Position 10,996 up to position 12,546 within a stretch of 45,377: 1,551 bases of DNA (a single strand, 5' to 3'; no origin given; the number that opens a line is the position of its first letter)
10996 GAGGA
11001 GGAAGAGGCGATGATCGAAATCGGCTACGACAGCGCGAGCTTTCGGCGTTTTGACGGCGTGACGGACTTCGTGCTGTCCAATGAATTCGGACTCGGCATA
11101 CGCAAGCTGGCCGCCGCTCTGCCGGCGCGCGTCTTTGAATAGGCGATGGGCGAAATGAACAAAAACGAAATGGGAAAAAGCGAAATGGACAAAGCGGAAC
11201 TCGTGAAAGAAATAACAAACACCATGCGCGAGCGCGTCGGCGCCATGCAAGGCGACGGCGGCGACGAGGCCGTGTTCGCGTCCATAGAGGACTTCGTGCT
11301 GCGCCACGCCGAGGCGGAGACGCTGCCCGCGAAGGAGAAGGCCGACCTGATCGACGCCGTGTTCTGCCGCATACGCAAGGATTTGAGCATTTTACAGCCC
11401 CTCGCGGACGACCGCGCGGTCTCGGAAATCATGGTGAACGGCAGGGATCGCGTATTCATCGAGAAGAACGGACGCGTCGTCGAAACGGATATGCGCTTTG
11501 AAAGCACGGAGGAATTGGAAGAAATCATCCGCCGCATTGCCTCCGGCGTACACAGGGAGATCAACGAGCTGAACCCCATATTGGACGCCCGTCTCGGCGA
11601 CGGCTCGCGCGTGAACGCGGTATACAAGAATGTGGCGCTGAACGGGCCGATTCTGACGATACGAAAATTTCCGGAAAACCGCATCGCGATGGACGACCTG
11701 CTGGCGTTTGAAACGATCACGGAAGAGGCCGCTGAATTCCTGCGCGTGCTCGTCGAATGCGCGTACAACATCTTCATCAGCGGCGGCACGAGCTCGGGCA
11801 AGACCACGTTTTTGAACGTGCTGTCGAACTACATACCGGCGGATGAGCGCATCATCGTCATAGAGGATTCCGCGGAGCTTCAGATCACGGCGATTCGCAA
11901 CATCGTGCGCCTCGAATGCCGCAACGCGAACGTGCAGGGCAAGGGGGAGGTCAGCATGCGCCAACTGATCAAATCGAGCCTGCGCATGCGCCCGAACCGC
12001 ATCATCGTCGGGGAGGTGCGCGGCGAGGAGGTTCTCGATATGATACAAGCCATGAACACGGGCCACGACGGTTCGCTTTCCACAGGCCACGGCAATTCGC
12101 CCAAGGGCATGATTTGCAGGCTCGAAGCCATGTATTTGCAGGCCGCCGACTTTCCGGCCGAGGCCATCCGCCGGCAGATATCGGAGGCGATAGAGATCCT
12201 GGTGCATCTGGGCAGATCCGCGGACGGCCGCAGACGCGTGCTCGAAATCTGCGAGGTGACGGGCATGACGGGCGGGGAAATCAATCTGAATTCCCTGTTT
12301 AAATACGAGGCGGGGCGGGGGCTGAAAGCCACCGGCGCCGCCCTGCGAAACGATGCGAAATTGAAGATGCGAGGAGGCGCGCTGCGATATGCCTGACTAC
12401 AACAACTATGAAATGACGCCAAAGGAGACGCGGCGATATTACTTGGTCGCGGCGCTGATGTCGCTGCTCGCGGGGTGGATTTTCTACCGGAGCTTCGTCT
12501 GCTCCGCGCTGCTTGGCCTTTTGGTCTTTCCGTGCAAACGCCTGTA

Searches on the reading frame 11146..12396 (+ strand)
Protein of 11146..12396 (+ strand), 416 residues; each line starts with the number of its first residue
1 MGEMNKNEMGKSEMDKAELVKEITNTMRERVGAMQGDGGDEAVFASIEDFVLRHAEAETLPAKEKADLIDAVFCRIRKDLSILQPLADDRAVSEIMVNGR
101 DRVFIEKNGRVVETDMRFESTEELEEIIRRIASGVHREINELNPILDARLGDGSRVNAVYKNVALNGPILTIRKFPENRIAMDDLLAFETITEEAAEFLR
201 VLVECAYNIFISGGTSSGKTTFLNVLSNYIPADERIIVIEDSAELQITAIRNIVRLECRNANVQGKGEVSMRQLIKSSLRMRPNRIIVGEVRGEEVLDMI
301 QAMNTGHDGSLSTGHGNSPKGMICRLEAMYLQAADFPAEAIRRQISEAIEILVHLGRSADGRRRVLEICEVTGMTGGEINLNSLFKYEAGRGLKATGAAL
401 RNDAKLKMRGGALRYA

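Call 75: search_protein_families(library=pfam, proteins=[window:11146-12396:+], max_evalue=0.0001)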
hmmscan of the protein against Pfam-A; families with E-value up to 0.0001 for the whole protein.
window:11146-12396:+ (416 aa): 1 family
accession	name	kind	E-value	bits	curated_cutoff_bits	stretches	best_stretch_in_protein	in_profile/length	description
PF00437.27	T2SSE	-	7.7e-52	176.6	24.9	1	78-357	3-279/370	Type II/IV secretion system protein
